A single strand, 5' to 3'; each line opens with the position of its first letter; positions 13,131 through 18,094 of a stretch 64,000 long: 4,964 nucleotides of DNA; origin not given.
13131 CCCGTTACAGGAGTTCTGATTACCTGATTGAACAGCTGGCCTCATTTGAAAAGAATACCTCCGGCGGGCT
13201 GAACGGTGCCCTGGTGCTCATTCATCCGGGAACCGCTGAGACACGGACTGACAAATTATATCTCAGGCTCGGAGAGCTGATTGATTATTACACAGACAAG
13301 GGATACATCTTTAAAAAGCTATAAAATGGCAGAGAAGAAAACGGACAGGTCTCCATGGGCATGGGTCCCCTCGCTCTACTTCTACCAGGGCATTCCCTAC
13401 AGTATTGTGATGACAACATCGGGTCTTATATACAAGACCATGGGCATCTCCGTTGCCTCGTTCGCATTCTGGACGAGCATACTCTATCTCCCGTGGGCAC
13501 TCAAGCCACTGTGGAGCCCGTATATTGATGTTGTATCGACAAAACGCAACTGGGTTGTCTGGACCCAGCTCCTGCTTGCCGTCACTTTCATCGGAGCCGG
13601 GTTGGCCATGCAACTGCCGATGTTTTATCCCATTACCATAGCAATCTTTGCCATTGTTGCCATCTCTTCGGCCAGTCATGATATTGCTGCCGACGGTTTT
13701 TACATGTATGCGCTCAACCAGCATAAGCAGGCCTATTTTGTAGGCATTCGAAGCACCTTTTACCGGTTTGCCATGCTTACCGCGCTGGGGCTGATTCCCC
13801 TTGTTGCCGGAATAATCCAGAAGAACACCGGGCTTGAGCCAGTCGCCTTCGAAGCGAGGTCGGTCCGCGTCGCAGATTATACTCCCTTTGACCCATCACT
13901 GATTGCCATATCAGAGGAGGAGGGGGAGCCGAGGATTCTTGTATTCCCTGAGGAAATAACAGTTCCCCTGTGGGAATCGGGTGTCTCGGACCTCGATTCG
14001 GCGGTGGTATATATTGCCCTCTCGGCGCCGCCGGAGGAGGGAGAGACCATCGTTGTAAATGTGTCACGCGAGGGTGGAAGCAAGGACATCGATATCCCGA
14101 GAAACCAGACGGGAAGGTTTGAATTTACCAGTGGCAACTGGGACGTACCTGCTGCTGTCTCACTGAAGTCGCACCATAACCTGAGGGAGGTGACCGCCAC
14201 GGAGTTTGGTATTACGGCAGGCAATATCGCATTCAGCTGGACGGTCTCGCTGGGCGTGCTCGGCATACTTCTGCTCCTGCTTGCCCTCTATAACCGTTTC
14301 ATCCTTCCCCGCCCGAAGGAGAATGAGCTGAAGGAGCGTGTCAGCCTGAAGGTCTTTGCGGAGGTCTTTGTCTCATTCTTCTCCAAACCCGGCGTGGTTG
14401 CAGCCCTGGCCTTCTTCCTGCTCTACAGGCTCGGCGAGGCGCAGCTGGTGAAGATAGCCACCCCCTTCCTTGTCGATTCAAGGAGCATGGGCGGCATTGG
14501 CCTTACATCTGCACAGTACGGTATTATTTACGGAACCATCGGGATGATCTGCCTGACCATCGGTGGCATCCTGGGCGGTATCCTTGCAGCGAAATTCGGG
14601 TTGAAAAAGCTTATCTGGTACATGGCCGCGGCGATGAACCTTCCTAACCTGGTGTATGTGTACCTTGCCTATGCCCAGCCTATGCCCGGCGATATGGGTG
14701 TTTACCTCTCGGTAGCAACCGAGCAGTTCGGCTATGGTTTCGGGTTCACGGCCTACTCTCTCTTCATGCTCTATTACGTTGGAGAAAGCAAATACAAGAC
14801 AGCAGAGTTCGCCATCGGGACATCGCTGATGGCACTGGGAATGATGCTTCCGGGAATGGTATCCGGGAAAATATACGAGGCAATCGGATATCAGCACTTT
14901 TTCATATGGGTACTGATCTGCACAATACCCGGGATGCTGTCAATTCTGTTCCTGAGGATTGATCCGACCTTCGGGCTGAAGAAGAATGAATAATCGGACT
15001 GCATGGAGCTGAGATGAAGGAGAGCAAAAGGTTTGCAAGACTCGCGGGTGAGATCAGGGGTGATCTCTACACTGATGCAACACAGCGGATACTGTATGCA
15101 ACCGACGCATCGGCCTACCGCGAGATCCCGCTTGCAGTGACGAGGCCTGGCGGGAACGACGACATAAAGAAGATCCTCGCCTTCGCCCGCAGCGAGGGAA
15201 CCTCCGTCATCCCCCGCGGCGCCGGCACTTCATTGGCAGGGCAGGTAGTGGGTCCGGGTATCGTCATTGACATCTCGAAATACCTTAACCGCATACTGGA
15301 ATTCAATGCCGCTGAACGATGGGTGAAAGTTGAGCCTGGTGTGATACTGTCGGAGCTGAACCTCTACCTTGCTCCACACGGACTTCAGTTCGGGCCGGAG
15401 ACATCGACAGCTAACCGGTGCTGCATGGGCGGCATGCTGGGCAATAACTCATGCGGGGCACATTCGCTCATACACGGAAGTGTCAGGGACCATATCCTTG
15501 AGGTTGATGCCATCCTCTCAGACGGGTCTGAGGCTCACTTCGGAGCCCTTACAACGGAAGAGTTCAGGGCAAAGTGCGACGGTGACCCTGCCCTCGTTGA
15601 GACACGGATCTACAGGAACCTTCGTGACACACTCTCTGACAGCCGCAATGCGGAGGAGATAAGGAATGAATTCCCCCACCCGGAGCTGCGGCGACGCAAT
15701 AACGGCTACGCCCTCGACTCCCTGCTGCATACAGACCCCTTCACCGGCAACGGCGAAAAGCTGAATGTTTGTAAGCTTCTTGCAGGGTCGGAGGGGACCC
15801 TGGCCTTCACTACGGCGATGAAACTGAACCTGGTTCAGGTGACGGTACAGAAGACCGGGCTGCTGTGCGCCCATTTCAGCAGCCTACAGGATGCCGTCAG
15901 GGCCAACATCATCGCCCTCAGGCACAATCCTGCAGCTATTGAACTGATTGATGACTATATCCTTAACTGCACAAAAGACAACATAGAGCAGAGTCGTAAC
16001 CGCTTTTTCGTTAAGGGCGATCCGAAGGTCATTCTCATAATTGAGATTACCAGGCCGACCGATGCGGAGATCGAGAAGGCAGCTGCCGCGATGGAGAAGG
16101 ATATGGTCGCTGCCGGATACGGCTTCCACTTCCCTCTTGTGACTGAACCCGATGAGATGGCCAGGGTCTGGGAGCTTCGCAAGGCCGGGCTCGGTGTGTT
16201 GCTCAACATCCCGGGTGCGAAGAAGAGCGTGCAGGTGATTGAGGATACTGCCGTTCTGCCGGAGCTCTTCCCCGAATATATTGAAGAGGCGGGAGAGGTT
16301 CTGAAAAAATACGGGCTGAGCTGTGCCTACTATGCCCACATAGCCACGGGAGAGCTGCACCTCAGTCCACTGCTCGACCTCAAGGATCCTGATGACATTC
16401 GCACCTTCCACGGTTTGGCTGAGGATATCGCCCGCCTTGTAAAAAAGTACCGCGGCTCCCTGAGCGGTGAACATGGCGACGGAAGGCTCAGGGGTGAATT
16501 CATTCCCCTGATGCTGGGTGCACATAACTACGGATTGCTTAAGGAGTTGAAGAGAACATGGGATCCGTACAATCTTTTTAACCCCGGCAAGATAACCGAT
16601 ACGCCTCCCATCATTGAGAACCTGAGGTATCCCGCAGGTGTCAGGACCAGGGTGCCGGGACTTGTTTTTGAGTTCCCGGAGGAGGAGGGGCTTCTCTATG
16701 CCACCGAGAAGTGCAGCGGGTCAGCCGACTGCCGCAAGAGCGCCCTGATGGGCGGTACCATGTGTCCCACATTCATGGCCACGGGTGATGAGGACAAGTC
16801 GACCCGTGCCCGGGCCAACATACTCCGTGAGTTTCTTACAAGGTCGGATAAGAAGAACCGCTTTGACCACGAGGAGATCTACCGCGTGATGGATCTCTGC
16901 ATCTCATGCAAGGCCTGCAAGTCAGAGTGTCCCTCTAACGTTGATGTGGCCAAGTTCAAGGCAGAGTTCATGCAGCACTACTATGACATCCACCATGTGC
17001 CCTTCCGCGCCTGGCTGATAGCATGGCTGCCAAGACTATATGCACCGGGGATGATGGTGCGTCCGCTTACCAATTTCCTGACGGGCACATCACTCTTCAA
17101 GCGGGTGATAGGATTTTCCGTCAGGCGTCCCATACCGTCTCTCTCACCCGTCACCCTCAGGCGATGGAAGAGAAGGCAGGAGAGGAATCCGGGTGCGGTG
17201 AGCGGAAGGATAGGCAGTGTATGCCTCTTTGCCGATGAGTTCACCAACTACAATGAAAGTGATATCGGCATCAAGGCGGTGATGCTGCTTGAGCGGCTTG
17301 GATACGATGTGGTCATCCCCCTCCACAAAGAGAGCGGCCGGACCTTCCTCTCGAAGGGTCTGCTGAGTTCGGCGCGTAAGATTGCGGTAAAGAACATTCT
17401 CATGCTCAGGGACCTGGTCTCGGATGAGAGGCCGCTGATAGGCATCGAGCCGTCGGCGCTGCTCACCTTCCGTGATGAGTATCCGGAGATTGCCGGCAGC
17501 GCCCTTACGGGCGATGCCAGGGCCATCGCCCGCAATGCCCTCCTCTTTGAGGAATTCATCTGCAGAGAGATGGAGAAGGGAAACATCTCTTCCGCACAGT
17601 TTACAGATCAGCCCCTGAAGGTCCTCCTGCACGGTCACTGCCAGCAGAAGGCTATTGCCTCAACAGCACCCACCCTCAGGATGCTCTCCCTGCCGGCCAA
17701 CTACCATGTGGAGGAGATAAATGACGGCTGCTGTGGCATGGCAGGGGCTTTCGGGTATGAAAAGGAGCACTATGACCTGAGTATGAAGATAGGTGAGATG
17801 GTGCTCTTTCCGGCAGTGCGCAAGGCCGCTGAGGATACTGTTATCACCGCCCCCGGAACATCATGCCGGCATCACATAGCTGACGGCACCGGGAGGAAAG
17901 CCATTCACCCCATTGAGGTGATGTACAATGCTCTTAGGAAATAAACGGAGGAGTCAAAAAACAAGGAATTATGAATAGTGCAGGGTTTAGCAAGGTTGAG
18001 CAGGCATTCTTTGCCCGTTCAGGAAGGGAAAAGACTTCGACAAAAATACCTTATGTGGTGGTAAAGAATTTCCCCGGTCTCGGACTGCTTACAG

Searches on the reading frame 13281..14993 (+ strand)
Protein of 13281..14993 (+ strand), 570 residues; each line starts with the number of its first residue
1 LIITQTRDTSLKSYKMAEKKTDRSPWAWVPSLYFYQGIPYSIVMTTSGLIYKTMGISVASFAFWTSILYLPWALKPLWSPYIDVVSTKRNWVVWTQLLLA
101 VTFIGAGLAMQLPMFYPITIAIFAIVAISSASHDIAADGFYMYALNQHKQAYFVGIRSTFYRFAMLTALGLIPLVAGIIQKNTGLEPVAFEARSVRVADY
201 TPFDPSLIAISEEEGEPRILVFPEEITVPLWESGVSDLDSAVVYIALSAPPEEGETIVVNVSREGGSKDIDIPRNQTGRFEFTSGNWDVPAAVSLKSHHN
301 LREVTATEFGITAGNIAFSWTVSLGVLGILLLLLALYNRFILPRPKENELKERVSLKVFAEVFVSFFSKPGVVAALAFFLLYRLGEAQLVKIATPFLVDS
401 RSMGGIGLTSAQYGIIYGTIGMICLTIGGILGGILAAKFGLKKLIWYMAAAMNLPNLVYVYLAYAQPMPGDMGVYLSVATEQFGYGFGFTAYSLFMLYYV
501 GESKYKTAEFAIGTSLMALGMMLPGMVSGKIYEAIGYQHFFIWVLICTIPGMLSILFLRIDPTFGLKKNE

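Call 9: search_protein_families(library=pfam, proteins=[window:13281-14993:+])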
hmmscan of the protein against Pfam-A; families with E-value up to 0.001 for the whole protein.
window:13281-14993:+ (570 aa): 2 families
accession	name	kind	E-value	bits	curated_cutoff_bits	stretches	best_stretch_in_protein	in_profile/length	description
PF07690.21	MFS_1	-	2e-09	37.3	33.4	1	317-504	147-327/347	Major Facilitator Superfamily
PF03092.22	BT1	-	0.00024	20.4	22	1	44-150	10-120/432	BT1 family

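Call 58: search_protein_families(library=ncbifam, proteins=[window:13281-14990:+], max_evalue=0.00001)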
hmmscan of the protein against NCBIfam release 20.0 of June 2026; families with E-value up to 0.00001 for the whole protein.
window:13281-14990:+ (570 aa): 4 families
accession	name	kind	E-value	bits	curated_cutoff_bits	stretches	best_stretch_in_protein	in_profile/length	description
TIGR00901.2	2A0125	subfamily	7.8e-44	150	350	2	345-555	206-415/417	AmpG family muropeptide MFS transporter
NF008867.0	PRK11902.1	equivalog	2.2e-27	96.1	656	2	319-557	173-402/419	muropeptide transporter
NF008238.0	PRK11010.1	equivalog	8.2e-23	81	756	2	329-559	181-403/492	muropeptide MFS transporter AmpG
TIGR02718.1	sider_RhtX_FptX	subfamily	1.1e-13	50.9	356.15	1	30-147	7-128/390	RhtX/FptX family siderophore transporter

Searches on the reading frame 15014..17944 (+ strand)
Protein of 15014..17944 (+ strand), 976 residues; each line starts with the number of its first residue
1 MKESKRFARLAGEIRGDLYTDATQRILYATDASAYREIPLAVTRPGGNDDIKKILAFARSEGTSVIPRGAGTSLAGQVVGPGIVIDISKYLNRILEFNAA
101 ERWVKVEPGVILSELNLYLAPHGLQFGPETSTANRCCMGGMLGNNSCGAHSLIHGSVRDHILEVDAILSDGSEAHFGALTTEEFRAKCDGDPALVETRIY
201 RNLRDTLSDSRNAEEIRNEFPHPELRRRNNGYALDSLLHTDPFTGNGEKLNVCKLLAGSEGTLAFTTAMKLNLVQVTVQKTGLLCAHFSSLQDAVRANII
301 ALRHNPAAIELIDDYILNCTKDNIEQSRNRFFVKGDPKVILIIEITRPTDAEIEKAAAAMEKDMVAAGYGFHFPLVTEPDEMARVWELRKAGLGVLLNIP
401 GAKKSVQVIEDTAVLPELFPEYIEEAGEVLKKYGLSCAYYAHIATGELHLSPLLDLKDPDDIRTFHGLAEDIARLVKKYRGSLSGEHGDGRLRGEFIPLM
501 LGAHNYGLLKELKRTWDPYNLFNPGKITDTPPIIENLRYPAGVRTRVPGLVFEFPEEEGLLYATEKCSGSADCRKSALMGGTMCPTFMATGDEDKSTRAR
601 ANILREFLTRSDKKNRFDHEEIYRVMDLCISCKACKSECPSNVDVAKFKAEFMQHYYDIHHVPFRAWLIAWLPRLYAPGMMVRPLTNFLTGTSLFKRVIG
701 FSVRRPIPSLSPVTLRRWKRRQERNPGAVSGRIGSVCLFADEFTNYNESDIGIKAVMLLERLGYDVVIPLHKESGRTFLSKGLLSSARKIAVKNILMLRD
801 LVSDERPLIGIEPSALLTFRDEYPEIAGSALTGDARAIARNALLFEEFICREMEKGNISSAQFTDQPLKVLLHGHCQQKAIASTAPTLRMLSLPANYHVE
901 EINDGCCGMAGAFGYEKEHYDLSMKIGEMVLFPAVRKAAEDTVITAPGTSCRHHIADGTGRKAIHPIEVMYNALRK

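Call 10: search_protein_families(library=pfam, proteins=[window:15014-17944:+])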
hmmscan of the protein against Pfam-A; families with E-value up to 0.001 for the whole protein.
window:15014-17944:+ (976 aa): 4 families
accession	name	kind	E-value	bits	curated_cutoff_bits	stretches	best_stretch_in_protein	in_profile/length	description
PF02913.24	FAD-oxidase_C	-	1.5e-44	153.1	21.2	1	283-527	7-248/248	FAD linked oxidases, C-terminal domain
PF01565.28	FAD_binding_4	-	2.6e-36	124.8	26.4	1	39-174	1-136/139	FAD binding domain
PF13534.11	Fer4_17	-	1.1e-08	35.9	22.2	1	566-644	1-61/61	4Fe-4S dicluster domain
PF13183.11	Fer4_8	-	8.8e-07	29.8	27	1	565-643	3-68/68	4Fe-4S dicluster domain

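Call 58: search_protein_families(library=ncbifam, proteins=[window:15014-17941:+], max_evalue=0.00001)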
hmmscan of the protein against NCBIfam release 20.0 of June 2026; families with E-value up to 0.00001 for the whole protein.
window:15014-17941:+ (976 aa): 11 families
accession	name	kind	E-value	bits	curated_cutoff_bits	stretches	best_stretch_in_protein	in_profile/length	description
NF049975.1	2HglutDHaseYdiJ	equivalog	2e-167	558.9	1350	2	14-614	27-624/1018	D-2-hydroxyglutarate dehydrogenase YdiJ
NF008369.0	PRK11168.1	equivalog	2.2e-58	198.1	278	1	618-975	49-400/401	anaerobic glycerol-3-phosphate dehydrogenase subunit C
TIGR00387.1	glcD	equivalog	1.3e-55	189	567.9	2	251-526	148-413/413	glycolate oxidase subunit GlcD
NF008408.0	PRK11230.1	equivalog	7.6e-39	133.5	897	2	30-178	46-196/499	glycolate oxidase subunit GlcD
TIGR03379.1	glycerol3P_GlpC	equivalog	3.1e-38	131.6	279.9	1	618-974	42-396/397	anaerobic glycerol-3-phosphate dehydrogenase subunit GlpC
NF045670.1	quin_L_LdhH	equivalog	1.7e-18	66.3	800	1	619-970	346-699/706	L-lactate dehydrogenase (quinone) large subunit LdhH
NF008434.0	PRK11274.1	equivalog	1.3e-10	40.8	333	1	582-647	33-93/409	glycolate oxidase subunit GlcF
NF008439.0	PRK11282.1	equivalog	3.1e-10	39.4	284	1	56-177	16-137/358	glycolate oxidase subunit GlcE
NF053785.1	DcplphribOxDprE1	equivalog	4.8e-10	39.2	500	1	50-172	26-146/449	decaprenylphosphoryl-beta-D-ribose oxidase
TIGR01678.1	FAD_lactone_ox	subfamily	1.2e-08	34.4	396.8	1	32-172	8-145/438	sugar 1,4-lactone oxidase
NF004898.0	PRK06259.1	equivalog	7.8e-06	24.8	385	0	735-970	263-478/488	fumarate reductase (CoM/CoB) subunit TfrB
